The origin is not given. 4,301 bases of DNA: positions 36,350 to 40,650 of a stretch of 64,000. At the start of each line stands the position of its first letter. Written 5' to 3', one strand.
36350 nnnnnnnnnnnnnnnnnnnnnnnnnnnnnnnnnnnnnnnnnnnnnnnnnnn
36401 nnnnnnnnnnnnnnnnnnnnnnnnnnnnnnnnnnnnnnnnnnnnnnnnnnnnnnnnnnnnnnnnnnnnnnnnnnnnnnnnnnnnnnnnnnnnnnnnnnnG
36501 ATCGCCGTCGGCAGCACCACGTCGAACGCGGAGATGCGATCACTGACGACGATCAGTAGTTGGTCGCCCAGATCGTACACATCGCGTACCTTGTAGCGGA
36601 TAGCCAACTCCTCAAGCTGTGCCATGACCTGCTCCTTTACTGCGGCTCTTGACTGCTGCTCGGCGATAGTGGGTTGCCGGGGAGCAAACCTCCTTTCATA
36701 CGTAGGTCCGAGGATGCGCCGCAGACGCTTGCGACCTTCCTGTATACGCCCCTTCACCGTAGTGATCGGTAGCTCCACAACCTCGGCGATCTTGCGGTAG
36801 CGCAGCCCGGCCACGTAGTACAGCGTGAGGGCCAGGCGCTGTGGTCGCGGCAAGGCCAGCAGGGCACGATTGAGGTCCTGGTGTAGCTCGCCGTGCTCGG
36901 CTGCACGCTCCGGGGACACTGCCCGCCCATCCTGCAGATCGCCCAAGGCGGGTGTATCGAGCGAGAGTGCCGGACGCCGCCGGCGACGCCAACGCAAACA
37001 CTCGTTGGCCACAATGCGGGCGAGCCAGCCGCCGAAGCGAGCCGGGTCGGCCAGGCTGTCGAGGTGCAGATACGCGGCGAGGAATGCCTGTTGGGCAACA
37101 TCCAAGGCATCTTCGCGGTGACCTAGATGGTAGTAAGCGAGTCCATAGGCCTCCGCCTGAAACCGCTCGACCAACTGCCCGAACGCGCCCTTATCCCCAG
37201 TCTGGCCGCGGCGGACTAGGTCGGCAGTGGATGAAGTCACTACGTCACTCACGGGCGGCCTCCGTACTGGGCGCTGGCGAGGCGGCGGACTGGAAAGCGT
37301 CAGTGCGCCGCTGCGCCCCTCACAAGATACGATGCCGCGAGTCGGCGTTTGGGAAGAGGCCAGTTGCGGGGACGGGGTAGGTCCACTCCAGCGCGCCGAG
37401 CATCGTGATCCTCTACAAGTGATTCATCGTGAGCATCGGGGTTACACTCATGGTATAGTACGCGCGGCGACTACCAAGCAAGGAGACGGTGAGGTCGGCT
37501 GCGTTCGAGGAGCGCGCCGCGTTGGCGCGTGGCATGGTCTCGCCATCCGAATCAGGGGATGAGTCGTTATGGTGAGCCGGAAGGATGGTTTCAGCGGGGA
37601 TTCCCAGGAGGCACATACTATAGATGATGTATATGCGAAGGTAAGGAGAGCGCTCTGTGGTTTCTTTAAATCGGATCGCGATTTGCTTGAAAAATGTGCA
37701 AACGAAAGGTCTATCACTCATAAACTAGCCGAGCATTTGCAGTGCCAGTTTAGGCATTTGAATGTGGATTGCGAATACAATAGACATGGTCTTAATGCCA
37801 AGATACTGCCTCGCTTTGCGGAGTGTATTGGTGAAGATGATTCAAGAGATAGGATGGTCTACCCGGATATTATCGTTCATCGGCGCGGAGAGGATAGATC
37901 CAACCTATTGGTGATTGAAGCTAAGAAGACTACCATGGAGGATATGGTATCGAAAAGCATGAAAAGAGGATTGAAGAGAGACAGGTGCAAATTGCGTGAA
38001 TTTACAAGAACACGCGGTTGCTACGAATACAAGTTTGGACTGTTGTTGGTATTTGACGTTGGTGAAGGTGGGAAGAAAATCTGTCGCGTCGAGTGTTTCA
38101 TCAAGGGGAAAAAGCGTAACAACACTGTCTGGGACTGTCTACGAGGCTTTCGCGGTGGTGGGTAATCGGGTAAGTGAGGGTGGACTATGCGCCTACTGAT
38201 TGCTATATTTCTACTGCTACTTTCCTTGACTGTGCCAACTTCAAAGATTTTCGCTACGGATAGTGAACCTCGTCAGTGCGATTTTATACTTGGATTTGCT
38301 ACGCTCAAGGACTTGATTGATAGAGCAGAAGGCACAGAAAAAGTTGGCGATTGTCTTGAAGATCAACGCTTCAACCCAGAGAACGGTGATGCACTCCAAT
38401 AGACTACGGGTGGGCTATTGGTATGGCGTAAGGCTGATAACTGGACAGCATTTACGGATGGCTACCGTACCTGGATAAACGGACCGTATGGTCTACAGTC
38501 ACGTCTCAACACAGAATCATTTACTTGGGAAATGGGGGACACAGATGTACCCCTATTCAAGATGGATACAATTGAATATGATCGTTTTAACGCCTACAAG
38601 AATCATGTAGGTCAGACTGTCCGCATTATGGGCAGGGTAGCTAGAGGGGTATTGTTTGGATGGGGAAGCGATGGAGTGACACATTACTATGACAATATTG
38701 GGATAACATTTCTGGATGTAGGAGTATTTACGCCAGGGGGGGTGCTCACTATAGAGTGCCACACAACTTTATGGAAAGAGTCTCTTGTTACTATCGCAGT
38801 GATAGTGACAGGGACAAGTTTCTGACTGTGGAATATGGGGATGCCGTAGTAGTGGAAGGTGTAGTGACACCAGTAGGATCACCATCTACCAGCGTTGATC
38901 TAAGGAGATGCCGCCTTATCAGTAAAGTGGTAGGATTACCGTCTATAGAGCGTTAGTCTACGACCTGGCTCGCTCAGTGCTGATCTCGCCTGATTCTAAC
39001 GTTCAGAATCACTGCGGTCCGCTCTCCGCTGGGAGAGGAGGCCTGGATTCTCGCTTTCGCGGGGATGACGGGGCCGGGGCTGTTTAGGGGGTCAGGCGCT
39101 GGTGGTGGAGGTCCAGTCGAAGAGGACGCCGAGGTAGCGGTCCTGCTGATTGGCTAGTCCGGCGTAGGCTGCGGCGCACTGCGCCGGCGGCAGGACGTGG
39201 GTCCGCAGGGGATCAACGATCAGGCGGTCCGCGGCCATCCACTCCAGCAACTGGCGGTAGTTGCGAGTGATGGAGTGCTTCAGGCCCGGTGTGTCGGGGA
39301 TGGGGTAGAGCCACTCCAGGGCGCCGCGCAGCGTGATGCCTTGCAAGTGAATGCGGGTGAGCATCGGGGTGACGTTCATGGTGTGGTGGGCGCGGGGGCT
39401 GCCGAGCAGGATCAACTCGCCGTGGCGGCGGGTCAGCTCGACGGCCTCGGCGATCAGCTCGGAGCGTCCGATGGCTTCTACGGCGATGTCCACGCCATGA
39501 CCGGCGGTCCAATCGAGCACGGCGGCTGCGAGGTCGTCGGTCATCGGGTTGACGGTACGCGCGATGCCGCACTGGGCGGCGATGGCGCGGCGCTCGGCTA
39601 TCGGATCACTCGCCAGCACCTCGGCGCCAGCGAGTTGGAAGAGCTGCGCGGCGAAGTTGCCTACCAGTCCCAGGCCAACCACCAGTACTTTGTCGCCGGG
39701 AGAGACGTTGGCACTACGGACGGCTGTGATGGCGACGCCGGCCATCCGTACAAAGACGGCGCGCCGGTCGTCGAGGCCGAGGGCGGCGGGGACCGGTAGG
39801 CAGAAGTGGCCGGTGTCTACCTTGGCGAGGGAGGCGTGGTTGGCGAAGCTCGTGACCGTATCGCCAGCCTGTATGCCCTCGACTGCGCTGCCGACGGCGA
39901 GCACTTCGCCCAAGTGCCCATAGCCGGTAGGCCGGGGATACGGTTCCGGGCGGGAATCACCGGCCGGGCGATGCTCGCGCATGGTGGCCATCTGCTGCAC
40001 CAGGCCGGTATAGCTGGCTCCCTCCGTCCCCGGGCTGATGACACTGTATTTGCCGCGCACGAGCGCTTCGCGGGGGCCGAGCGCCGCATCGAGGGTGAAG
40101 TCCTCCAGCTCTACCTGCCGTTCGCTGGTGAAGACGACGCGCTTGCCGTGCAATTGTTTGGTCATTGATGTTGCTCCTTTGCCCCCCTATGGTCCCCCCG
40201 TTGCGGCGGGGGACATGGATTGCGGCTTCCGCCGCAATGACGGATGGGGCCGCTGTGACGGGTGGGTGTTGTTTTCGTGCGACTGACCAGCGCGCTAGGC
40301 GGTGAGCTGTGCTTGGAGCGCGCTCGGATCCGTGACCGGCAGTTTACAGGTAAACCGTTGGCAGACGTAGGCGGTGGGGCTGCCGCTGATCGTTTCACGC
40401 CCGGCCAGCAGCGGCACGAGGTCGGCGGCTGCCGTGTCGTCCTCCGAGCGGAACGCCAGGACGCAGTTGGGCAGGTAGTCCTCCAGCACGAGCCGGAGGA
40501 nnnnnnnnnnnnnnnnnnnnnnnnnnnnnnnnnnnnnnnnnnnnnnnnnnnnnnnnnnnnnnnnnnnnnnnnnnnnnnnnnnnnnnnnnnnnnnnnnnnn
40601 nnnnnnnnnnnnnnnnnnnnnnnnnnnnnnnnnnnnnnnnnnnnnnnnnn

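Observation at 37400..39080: Low-GC island with a PD-(D/E)xK nuclease-like gene beside a gene interrupted by an in-frame TAG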

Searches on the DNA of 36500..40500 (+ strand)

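Call 84: search_rna_families(source=window, start=36500, end=40500, threshold=evalue, max_evalue=0.1)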
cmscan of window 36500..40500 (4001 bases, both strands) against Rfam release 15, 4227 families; matches with E-value up to 0.1: 0.
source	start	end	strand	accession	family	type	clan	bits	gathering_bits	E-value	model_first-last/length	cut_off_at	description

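Call 86: search_dna_similar(query=window:37400-39080:+, collection=phages, mode=distant, max_rows=8)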
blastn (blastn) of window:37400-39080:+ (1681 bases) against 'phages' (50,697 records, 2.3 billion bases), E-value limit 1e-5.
No match.

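Call 88: search_dna_similar(query=window:37400-39080:+, collection=plasmids, mode=distant, max_rows=8)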
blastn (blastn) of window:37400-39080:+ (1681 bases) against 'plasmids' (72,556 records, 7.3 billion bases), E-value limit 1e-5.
No match.
